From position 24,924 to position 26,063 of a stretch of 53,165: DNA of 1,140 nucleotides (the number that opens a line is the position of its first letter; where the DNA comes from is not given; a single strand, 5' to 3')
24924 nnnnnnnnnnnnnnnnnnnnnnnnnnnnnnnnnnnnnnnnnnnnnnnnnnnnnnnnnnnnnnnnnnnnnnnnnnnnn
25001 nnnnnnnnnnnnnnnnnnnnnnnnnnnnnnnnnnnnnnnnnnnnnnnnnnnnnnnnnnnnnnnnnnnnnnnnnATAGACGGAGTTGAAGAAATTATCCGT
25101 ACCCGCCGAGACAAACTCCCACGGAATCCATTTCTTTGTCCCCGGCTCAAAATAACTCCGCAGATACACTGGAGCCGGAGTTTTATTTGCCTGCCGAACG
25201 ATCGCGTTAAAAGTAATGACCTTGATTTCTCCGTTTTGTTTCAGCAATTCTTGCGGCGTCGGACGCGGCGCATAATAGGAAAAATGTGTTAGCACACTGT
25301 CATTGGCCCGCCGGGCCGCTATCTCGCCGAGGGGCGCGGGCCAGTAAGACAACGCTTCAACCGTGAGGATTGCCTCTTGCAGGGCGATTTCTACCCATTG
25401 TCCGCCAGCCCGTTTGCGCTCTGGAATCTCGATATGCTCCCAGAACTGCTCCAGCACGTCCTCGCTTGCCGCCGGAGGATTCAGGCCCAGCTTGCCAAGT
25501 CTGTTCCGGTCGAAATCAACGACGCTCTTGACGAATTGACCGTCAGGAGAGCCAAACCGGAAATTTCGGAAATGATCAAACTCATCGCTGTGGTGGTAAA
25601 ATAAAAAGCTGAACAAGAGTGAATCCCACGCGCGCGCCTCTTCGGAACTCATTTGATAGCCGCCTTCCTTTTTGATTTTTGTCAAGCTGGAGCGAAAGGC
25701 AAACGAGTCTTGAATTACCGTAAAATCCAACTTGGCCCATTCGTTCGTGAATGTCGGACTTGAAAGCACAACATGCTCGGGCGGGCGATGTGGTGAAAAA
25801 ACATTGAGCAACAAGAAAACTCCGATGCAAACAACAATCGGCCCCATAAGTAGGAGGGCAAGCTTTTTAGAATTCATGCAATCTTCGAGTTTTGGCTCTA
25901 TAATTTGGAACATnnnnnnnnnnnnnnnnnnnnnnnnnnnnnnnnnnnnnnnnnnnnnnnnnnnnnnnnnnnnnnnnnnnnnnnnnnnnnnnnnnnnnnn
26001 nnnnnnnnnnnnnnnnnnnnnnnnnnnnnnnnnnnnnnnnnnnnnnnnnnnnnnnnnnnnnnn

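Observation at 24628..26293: Candidate undescribed module: secreted Cys/Ser-rich 65-aa micro-protein, unknown membrane-anchored protein and MauE/DoxX redox membrane protein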

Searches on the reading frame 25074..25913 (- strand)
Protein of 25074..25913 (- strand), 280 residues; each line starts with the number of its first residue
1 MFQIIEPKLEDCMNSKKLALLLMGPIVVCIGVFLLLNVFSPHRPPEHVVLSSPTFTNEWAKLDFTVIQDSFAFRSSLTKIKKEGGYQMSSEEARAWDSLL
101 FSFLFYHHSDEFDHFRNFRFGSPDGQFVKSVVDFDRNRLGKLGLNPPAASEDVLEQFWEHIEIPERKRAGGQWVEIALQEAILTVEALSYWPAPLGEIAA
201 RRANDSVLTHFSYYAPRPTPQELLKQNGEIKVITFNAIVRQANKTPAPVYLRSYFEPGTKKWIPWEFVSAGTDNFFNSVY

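Call 4: search_protein_families(library=pfam, proteins=[window:25074-25913:-], max_evalue=1)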
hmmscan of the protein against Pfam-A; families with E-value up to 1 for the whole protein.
seq(280 aa): 1 family
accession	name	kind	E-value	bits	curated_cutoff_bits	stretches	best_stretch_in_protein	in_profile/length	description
PF03263.19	Cucumo_2B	-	0.13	13.4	27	1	74-118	26-72/95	Cucumovirus protein 2B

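Call 5: search_protein_families(library=ncbifam, proteins=[window:25074-25877:-], max_evalue=1)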
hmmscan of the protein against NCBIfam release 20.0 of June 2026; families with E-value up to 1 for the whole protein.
seq(268 aa): 0 families

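Call 6: find_homologous_proteins(query=window:25074-25877:-, max_evalue=0.01)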
Query seq(268 aa) (268 aa): 4 proteins with E <= 0.01 among 1060 candidates.
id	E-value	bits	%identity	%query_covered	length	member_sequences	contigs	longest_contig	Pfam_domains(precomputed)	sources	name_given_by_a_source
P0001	7.2e-181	617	100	100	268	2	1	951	-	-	-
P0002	4.8e-144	496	81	96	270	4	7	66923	-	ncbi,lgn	-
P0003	1.7e-128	445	71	99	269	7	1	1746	-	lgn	-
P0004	1.8e-112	393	66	99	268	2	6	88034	-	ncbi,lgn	-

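Call 7: find_encoding_contigs(protein=P0002, flank=6000, max_places=3)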
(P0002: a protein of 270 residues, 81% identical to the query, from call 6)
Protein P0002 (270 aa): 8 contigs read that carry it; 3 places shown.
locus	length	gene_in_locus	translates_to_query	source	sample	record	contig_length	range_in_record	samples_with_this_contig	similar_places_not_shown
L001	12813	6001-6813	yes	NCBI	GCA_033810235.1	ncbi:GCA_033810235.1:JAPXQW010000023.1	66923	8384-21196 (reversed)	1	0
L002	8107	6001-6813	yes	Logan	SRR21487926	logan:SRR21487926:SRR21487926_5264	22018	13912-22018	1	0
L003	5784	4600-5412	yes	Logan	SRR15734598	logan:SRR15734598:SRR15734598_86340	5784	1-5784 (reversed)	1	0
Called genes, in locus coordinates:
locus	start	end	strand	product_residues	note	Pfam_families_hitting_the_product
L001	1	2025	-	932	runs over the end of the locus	PF07555:NAGidase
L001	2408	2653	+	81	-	PF01197:Ribosomal_L31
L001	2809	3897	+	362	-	PF03462:PCRF, PF16326:ABC_tran_CTD (weak), PF00472:RF-1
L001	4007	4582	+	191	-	PF00702:Hydrolase, PF12710:HAD (weak), PF13419:HAD_2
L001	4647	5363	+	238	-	PF20260:PUA_4, PF04452:Methyltrans_RNA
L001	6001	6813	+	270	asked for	-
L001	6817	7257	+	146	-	-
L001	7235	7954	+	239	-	PF00912:Transgly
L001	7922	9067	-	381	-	PF13701:DDE_Tnp_1_4, PF01609:DDE_Tnp_1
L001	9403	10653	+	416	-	PF00034:Cytochrom_C, PF13442:Cytochrome_CBB3, PF00034:Cytochrom_C (weak), PF13442:Cytochrome_CBB3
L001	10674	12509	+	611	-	PF18793:nos_propeller_2, PF18764:nos_propeller, PF13473:Cupredoxin_1 (weak)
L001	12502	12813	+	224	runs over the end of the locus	-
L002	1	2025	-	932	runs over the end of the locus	PF07555:NAGidase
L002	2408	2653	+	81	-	PF01197:Ribosomal_L31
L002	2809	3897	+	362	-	PF03462:PCRF, PF16326:ABC_tran_CTD (weak), PF00472:RF-1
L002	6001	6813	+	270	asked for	-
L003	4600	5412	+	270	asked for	-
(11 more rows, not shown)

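Call 8: find_encoding_contigs(protein=P0004, flank=6000, max_places=3)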
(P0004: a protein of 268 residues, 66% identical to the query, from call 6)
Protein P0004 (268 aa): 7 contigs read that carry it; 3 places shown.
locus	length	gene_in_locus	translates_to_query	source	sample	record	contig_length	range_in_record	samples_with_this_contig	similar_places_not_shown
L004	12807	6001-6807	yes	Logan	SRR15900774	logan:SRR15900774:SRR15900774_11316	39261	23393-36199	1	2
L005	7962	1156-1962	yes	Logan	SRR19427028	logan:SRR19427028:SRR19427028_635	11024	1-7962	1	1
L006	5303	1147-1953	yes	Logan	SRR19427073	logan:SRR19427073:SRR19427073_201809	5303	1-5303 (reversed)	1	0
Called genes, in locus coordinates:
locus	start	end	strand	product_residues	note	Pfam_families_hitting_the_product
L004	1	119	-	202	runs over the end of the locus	PF02525:Flavodoxin_2, PF03358:FMN_red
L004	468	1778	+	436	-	PF05697:Trigger_N, PF00254:FKBP_C, PF05698:Trigger_C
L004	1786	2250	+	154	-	PF00885:DMRL_synthase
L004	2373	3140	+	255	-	PF19220:Rod_CreS (weak)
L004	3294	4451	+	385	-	PF10282:Lactonase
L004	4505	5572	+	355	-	PF01883:FeS_assembly_P, PF00142:Fer4_NifH (weak), PF09140:MipZ (faint), PF10609:ParA, PF13614:AAA_31, PF01656:CbiA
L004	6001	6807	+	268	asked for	-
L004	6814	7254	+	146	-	-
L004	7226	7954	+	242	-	PF00912:Transgly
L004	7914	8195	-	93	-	-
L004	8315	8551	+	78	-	-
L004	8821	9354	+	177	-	PF14681:UPRTase, PF00156:Pribosyltran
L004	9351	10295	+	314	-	PF02729:OTCace_N, PF00185:OTCace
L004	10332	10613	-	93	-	-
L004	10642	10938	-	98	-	-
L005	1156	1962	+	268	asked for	-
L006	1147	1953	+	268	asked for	-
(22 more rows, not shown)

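Call 9: find_encoding_contigs(protein=P0003, flank=6000, max_places=3)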
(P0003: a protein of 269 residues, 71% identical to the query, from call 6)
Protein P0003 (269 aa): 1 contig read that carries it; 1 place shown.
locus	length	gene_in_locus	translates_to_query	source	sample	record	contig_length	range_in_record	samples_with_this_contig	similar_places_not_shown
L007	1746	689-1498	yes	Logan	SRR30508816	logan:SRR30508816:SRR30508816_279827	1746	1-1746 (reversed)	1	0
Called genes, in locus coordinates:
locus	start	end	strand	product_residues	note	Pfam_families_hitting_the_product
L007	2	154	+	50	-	?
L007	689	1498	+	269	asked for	-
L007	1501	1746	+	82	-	?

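Call 27: search_protein_representatives(alignment_id=A1)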
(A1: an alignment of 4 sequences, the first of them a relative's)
Query: 4 sequences, 269 profile positions. Proteins with E-value up to 0.001 (for the whole library): 116; up to 1e-10: 32; up to 1e-30: 5. The best 116 are listed.
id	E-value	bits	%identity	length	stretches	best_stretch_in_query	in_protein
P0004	3.1e-152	521.7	-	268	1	1-269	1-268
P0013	2.7e-52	193.9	-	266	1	5-265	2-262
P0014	5.8e-51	189.6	-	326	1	4-265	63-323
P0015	2.0e-49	184.5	-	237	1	38-265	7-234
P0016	8.2e-34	133.4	-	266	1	25-262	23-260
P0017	1.7e-29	119.2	-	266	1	5-264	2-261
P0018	2.4e-20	89.2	-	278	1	13-262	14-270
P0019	5.4e-20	88.0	-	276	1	5-255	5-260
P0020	1.2e-18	83.6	-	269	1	5-264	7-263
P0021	1.8e-18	83.0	-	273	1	45-259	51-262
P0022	9.6e-17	77.4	-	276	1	1-259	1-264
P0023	1.9e-16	76.4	-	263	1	4-260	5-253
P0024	2.6e-16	76.0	-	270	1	9-259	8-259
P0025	3.2e-16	75.6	-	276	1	8-255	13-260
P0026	4.9e-16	75.1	-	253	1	30-260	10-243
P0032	2.5e-13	66.2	-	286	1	12-254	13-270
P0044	1.1e-10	57.5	-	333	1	20-262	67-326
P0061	4.1e-09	52.4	-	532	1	47-256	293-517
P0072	2.4e-07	46.6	-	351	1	21-261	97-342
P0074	2.8e-07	46.4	-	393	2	200-257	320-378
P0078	1.1e-06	44.3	-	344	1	45-257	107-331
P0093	3.6e-05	39.4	-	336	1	8-259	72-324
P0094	4.1e-05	39.3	-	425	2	207-259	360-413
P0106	1.1e-04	37.9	-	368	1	44-258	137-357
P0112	2.1e-04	36.9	-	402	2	206-260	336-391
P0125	7.5e-04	35.1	-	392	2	35-193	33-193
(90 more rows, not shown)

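Call 29: predict_structure(alignment_id=A1)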
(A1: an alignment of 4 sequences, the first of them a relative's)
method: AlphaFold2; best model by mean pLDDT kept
length: 268 residues; sequences in the alignment: 4
mean_pLDDT: 37.5   pTM: 0.24
mean pLDDT of the five models: 37.5, 35.5, 33.3, 32.3, 32.2
residues with pLDDT >= 90: 0; 70-90: 2; 50-70: 23; < 50: 243
segments of 3 or more residues with pLDDT < 50: 27-268
pLDDT, mean of each block of 10 residues (from residue 1): 61 67 49 29 29 35 44 45 45 37 30 27 42 43 41 28 25 28 32 25 37 38 29 37 39 40 28
secondary structure, 60 per line:
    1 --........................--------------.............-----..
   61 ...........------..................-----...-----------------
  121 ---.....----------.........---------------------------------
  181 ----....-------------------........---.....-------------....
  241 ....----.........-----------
elements in order: H3-26 H41-53 H59-71 H78-95 H124-128 H139-147 H185-188 H208-215 E219-223 E237-244 E249-257

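Call 31: search_protein_families(library=pfam, alignment_id=A3, max_evalue=0.01)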
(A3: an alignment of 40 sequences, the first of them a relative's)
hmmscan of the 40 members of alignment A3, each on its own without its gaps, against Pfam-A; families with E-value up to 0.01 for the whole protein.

A. member 1, P0001 (268 aa): 0 families

B. families by the number of members that match (of 40 scanned): 0 families

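Call 34: find_related_loci(query=A4, collection=genome_contigs, flank=4000)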
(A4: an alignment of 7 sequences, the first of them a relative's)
Query A4 (268 aa) in genome_contigs; peptide patterns used: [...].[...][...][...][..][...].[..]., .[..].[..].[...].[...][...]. (x = any residue, [..] = any of these).
8 stretches matched a pattern; 2 encode a relative of the query (tblastn E <= 1e-3); 2 distinct loci.
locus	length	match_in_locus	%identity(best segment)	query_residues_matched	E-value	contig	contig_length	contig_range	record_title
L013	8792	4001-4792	71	5-268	1e-124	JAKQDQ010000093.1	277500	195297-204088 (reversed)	MAG: Verrucomicrobiota bacterium isolate USDE_maxbin.059_sub k141_1306585, whole genome shotgun sequence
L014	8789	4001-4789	66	5-268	6e-110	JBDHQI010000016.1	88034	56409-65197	MAG: Verrucomicrobiota bacterium isolate AS-MESO-3CA.116 NODE_985_length_88034_cov_83.934354, whole genome shotgun seque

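Call 35: find_encoding_contigs(protein=P0013, flank=5000, max_places=2)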
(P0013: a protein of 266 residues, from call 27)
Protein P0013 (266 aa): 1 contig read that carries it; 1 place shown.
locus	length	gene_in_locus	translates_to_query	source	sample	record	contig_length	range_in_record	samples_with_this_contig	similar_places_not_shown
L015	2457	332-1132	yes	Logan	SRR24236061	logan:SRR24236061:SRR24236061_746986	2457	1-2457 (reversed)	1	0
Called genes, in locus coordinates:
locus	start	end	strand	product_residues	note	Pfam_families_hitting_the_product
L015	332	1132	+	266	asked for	-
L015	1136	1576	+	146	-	-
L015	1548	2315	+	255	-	PF00912:Transgly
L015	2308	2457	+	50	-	?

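Call 36: find_encoding_contigs(protein=P0014, flank=5000, max_places=2)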
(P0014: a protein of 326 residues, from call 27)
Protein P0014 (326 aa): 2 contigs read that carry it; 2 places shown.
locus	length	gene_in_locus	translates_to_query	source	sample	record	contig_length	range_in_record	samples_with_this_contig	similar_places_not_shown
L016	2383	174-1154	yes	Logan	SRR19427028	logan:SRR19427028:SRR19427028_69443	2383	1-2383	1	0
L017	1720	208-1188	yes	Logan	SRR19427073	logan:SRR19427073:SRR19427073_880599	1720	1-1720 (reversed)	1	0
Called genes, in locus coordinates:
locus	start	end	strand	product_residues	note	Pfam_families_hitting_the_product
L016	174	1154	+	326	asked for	-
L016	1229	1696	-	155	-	-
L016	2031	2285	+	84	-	PF00912:Transgly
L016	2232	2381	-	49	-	?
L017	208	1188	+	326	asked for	-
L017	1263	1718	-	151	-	?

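Call 39: find_encoding_contigs(protein=P0016, flank=5000, max_places=2)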
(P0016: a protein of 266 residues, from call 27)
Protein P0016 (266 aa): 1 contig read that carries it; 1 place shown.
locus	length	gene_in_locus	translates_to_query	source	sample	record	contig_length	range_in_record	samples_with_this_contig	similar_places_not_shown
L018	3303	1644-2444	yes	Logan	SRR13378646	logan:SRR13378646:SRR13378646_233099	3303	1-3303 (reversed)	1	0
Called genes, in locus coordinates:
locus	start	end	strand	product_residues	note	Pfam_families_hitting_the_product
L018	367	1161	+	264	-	-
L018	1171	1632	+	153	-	PF07291:MauE (weak)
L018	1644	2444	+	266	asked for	-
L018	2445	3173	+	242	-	PF00912:Transgly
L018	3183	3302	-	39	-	?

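Call 40: find_encoding_contigs(protein=P0018, flank=5000, max_places=2)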
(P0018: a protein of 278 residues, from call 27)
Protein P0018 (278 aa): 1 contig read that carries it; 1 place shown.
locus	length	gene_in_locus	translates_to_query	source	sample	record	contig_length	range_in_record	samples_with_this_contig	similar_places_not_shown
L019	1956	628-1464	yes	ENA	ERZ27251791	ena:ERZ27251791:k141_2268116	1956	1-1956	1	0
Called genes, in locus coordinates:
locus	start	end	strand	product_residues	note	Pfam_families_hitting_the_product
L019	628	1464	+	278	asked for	-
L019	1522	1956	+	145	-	?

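Call 41: predict_structure(alignment_id=A3)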
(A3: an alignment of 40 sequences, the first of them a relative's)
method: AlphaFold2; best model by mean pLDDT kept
length: 268 residues; sequences in the alignment: 40
mean_pLDDT: 94.3   pTM: 0.85
mean pLDDT of the five models: 94.3, 94.1, 93.9, 93.8, 93.5
residues with pLDDT >= 90: 239; 70-90: 20; 50-70: 9; < 50: 0
segments of 3 or more residues with pLDDT < 50: none
pLDDT, mean of each block of 10 residues (from residue 1): 87 95 80 79 97 98 98 97 97 96 87 91 97 97 96 97 98 98 96 94 94 98 99 98 96 96 88
secondary structure, 60 per line:
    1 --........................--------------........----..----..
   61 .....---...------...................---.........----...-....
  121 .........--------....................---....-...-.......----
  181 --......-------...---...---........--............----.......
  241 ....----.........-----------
elements in order: H3-26 H41-48 H59-65 E69-71 H78-96 H100-108 E113-115 H117-129 H138-157 E161-164 E170-176 H183-188 E196-198 E202-204 H208-215 E218-229 E234-244 E249-257

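Call 46: fold_search(model_id=the predicted structure, library=pdb)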
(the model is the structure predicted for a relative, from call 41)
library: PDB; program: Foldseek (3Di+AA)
matches with E <= 10: 559; with E <= 0.001: 0
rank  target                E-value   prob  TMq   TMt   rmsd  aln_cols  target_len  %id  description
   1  8rw8                  2.7e-01  0.14  0.12  0.25   3.8        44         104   16  Brain and muscle ARNT-like 1 (BMAL1) PAS-B domain in-complex with core circadian modulator (CCM) (released 2025-02-05)
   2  5ig5_F                2.9e-01  0.14  0.21  0.32  10.8       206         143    7  Crystal structure of N. vectensis CaMKII-B hub at pH 4.2 (released 2016-03-23)
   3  4rlj_B                3.1e-01  0.10  0.16  0.24  11.2       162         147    8  Crystal Structure of (3R)-hydroxyacyl-ACP dehydratase HadAB hetero-dimer from Mycobacterium tuberculosis (released 2015-10-21)
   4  5ig3_A                4.6e-01  0.16  0.24  0.38   9.4       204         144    8  Crystal structure of the human CaMKII-alpha hub (released 2016-03-23)
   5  5zy8_D                4.6e-01  0.08  0.16  0.25  11.3       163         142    8  Crystal structure of C terminal truncated HadBC (3R-Hydroxyacyl-ACP Dehydratase) complex from Mycobacterium tuberculos (released 2019-06-12)
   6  7pd7_C                4.6e-01  0.05  0.12  0.13  14.4       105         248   12  Crocagin methyl transferase CgnL (released 2022-08-17)
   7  11if                  5.2e-01  0.08  0.16  0.22  16.4       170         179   12  Crystal Structure of an exported phospholipid binding protein from Bordetella pertussis in complex with Di-palmitoyl-3-s (released 2026-03-11)
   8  8pwz_B                5.5e-01  0.12  0.16  0.26   6.0        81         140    9  Crystal Structure of (3R)-hydroxyacyl-ACP dehydratase HadBD from Mycobacterium tuberculosis (released 2024-03-27)
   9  3soa                  5.8e-01  0.14  0.26  0.18   9.2       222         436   11  Full-length human CaMKII (released 2011-08-31)
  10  7pd7_B                5.8e-01  0.05  0.13  0.13  14.5       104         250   12  Crocagin methyl transferase CgnL (released 2022-08-17)
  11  11hy                  7.3e-01  0.13  0.12  0.18   8.6        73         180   12  Crystal Structure of an exported phospholipid binding protein from Bordetella pertussis in complex with Di-palmitoyl-3-s (released 2026-03-11)
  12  4f3l_B                7.8e-01  0.08  0.12  0.11   4.0        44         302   14  Crystal Structure of the Heterodimeric CLOCK:BMAL1 Transcriptional Activator Complex (released 2012-06-06)
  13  4e72                  7.8e-01  0.08  0.11  0.13  14.4       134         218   10  Crystal structure of a DUF3298 family protein (PA4972) from Pseudomonas aeruginosa PAO1 at 2.15 A resolution (released 2012-04-25)
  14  5x04_A                7.8e-01  0.06  0.13  0.12  14.5       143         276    8  12:0-ACP thioesterase from Umbellularia californica (released 2017-10-25)
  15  4k49_A                7.8e-01  0.05  0.12  0.20   8.5        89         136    9  X-ray crystal structure of E. coli YdiI complexed with 2,4-dihydroxyphenacyl CoA (released 2014-07-30)
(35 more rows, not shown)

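Call 51: find_encoding_contigs(protein=P0020, flank=5000, max_places=2)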
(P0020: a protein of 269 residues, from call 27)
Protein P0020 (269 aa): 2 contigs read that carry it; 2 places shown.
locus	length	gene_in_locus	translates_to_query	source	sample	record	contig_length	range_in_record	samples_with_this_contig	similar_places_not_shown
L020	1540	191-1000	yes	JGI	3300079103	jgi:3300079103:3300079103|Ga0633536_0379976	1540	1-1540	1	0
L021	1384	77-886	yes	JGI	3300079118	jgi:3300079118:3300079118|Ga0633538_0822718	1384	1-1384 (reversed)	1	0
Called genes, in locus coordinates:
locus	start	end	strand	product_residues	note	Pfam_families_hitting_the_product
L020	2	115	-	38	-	?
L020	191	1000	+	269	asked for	-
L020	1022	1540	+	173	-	?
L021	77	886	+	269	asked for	-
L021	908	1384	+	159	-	?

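Call 52: find_encoding_contigs(protein=P0032, flank=5000, max_places=2)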
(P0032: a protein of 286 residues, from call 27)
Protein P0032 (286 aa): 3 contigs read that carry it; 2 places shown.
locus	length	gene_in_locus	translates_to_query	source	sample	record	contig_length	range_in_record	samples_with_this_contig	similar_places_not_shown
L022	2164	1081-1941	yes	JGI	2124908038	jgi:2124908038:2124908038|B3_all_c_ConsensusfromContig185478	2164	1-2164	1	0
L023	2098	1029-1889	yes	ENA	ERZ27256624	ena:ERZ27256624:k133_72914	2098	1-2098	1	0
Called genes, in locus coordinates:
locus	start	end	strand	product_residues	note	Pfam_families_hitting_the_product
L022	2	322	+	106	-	?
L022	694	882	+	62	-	-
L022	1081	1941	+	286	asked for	-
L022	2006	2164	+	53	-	?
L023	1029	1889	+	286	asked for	-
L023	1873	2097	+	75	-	?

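Call 75: search_protein_families(library=pfam, proteins=[P0061, P0072, P0074, P0094, P0112, P0106, P0125, P0044, P0078, P0093], max_evalue=0.01)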
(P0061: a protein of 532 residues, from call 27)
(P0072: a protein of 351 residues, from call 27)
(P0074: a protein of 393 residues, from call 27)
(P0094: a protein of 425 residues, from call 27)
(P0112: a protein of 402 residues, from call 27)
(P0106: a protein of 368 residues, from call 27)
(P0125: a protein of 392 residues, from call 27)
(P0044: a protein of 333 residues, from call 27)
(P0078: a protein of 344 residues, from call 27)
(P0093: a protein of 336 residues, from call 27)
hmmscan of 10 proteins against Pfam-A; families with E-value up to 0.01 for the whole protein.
P0061 (532 aa): 4 families
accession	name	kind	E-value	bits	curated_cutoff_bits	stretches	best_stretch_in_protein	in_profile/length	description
PF04542.20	Sigma70_r2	-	6.7e-12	45.5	24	1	19-87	1-71/71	Sigma-70 region 2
PF08281.18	Sigma70_r4_2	-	2e-09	37.4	25.7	1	116-166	4-54/54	Sigma-70, region 4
PF04545.22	Sigma70_r4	-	5.5e-09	35.9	24.1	1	119-168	1-50/50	Sigma-70, region 4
PF07638.17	Sigma70_ECF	-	0.0042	17.4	21.1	1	44-160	53-173/185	ECF sigma factor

P0072 (351 aa): 0 families

P0074 (393 aa): 0 families

P0094 (425 aa): 0 families

P0112 (402 aa): 0 families

P0106 (368 aa): 0 families

P0125 (392 aa): 0 families

P0044 (333 aa): 0 families

P0078 (344 aa): 0 families

P0093 (336 aa): 0 families
